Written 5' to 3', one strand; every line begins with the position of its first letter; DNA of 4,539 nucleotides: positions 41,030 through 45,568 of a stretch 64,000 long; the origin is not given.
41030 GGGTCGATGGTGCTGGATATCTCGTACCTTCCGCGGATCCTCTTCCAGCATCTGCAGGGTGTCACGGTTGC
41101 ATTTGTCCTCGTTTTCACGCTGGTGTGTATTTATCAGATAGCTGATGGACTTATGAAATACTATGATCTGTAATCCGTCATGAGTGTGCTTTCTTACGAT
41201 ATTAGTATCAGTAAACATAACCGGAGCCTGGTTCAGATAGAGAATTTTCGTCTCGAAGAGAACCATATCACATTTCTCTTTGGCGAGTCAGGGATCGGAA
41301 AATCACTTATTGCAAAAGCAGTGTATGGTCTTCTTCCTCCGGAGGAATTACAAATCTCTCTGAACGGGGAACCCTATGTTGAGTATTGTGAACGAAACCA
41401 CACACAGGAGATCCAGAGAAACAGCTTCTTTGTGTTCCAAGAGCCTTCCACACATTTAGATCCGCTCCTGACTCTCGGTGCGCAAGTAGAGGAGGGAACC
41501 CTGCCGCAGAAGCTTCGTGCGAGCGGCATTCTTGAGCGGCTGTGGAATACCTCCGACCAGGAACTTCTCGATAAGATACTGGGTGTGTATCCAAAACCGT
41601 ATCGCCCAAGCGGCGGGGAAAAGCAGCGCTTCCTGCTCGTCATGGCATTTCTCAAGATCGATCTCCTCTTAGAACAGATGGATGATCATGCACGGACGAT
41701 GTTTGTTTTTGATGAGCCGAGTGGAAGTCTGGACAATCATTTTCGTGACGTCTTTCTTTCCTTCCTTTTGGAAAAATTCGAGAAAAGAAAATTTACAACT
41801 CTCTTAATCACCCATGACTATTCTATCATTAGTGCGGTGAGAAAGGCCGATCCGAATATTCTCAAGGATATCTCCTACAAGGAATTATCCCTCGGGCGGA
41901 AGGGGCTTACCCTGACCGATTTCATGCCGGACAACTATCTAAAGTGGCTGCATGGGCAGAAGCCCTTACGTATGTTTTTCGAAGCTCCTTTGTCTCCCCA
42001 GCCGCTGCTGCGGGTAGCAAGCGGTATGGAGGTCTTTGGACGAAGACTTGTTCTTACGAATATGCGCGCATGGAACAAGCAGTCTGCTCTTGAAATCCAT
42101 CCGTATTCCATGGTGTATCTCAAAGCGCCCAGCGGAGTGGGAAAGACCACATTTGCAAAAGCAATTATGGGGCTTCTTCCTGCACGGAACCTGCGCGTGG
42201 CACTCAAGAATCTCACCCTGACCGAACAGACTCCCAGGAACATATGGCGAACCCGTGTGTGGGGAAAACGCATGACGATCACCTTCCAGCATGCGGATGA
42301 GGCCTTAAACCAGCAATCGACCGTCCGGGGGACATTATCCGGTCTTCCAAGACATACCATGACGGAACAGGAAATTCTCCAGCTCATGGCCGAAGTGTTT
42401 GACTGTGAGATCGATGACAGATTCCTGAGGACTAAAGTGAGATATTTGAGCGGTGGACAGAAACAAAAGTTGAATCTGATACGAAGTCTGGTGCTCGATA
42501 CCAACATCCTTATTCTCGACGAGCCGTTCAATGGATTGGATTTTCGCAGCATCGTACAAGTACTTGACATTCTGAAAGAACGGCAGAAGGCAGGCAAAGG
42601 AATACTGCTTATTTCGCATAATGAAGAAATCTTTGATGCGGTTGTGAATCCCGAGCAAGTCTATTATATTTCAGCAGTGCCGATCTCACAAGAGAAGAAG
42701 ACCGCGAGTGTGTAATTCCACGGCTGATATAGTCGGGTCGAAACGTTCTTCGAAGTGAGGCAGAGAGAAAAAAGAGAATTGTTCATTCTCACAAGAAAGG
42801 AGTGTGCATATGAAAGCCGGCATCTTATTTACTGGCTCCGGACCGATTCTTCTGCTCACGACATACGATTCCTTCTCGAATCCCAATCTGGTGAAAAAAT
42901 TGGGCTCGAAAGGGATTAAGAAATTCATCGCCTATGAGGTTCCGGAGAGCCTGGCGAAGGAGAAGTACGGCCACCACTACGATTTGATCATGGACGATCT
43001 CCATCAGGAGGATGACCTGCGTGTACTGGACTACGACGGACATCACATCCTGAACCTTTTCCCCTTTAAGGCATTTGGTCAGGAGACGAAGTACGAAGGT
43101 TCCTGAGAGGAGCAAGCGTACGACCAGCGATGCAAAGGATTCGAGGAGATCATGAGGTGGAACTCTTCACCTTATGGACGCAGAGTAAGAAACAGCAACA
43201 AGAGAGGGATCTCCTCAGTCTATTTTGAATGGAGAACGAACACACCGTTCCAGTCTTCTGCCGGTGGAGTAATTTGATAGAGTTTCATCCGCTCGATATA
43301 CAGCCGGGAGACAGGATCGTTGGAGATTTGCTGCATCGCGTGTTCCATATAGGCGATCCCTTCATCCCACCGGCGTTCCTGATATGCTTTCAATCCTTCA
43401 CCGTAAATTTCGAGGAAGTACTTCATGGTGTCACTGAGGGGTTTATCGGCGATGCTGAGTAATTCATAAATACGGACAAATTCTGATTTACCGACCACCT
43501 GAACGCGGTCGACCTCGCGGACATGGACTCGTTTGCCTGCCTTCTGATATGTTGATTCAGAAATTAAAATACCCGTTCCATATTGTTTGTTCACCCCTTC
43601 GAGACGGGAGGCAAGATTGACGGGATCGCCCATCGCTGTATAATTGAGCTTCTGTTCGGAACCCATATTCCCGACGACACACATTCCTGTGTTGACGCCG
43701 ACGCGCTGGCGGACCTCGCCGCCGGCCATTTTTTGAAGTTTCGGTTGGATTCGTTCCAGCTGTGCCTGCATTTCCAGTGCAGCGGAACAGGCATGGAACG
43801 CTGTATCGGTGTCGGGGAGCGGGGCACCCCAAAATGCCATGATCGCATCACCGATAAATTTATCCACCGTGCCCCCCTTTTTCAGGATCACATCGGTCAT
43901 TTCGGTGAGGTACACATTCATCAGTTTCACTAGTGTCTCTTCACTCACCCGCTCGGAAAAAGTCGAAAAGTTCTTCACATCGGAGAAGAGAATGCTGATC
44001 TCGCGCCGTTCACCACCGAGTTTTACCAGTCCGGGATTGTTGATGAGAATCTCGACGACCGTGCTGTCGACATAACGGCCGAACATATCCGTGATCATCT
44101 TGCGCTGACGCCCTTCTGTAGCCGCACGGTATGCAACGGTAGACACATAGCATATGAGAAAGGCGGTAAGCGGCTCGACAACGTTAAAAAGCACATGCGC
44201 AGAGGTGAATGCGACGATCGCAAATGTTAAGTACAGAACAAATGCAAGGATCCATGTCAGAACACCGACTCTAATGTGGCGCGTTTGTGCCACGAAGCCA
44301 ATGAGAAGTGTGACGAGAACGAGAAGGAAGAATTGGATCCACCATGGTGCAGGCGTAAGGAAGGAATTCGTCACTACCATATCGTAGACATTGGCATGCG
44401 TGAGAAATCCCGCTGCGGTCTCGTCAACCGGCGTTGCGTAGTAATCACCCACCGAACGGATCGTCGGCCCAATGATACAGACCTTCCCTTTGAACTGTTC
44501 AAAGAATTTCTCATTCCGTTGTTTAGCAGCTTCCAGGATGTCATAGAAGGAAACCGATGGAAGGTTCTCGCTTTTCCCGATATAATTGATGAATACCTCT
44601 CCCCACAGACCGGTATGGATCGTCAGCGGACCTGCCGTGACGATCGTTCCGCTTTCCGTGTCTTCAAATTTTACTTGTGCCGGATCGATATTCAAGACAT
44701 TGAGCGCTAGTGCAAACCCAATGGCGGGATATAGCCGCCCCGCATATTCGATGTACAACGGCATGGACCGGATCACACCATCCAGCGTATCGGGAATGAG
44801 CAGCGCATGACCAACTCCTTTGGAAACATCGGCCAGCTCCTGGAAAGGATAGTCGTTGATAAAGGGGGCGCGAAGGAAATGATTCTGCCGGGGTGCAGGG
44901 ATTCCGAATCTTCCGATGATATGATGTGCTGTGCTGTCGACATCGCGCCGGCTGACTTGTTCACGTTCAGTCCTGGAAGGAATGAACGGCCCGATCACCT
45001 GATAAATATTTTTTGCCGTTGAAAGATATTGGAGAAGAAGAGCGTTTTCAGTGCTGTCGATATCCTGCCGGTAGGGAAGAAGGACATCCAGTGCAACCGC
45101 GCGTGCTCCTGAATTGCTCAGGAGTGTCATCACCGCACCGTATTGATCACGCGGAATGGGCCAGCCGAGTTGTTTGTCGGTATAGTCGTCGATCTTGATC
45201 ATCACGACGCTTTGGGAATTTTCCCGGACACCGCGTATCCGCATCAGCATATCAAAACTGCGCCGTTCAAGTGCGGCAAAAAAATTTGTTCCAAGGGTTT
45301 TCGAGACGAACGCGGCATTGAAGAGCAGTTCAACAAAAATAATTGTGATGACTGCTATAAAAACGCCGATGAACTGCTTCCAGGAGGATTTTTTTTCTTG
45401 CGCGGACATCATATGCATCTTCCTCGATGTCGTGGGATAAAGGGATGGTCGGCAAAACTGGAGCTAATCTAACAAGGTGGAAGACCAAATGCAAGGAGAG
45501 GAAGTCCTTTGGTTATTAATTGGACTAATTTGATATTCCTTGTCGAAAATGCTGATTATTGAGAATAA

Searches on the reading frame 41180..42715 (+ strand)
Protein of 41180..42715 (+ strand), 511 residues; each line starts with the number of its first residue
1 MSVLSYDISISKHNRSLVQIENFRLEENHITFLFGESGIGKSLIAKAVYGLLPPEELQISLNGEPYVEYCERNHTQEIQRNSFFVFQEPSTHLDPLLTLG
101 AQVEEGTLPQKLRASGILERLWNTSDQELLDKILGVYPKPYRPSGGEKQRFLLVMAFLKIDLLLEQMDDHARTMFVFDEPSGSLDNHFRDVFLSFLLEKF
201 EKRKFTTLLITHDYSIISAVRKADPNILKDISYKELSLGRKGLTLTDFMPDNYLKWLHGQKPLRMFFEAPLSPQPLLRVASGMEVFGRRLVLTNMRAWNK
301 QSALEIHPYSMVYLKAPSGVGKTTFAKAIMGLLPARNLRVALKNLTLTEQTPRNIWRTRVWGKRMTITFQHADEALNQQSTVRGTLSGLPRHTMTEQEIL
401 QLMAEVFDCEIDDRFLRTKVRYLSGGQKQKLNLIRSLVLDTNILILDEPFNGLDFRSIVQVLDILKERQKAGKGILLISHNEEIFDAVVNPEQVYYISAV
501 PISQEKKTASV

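Call 97: search_protein_families(library=pfam, proteins=[window:41180-42715:+], max_evalue=0.00001)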
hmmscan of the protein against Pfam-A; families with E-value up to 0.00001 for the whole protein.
window:41180-42715:+ (511 aa): 9 families
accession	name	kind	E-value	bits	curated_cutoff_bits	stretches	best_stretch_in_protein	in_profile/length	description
PF00005.33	ABC_tran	-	3.8e-36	125.1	25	2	302-451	4-137/137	ABC transporter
PF02463.25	SMC_N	-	7.9e-11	42.2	40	0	289-494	4-211/220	RecF/RecN/SMC N terminal domain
PF13558.12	SbcC_Walker_B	-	6.2e-08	33.2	27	0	144-196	34-88/90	SbcC/RAD50-like, Walker B motif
PF13304.12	AAA_21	-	1.4e-07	32.3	27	0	423-485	238-303/304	AAA domain, putative AbiEii toxin, Type IV TA system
PF13401.12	AAA_22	-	2.2e-07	31.7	27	0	310-355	6-50/130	AAA domain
PF00004.35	AAA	-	6.4e-07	30.3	21.2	0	312-356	1-47/131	ATPase family associated with various cellular activities (AAA)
PF01078.27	Mg_chelatase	-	9.5e-07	28.9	20.3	0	28-77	22-71/207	Magnesium chelatase, subunit ChlI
PF13555.12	AAA_29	-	2.1e-06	27.8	27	0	21-62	15-55/61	P-loop containing region of AAA domain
PF20720.3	nSTAND3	-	9.2e-06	25.9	27.2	0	25-48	14-37/155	Novel STAND NTPase 3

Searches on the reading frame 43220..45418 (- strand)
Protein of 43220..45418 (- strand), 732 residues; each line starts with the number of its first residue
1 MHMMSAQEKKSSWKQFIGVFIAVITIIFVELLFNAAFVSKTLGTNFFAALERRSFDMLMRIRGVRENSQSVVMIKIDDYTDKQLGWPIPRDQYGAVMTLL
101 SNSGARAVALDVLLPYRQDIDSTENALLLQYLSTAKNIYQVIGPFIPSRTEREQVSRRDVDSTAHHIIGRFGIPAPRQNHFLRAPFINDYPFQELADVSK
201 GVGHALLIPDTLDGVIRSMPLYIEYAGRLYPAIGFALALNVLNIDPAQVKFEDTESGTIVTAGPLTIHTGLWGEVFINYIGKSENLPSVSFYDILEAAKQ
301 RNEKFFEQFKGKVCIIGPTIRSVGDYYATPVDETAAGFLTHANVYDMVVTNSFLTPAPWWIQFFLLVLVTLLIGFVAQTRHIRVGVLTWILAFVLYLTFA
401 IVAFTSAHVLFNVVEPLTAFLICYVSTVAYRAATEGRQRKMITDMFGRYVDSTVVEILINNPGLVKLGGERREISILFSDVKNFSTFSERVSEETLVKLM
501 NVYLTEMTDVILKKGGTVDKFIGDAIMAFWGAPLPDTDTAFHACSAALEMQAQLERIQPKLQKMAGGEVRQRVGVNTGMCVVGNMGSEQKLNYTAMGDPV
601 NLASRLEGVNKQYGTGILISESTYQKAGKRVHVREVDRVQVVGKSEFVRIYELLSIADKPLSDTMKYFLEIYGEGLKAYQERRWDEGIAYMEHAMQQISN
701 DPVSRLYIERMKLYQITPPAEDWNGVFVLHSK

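Call 97: search_protein_families(library=pfam, proteins=[window:43220-45418:-], max_evalue=0.00001)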
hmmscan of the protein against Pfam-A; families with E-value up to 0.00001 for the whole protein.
window:43220-45418:- (732 aa): 2 families
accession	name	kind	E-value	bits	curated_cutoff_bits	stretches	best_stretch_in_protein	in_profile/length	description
PF05226.16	CHASE2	-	2.5e-42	145.7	26.3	1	42-374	12-255/257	CHASE2 domain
PF00211.25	Guanylate_cyc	-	1.5e-23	83.8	21.9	1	472-647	7-176/183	Adenylate and Guanylate cyclase catalytic domain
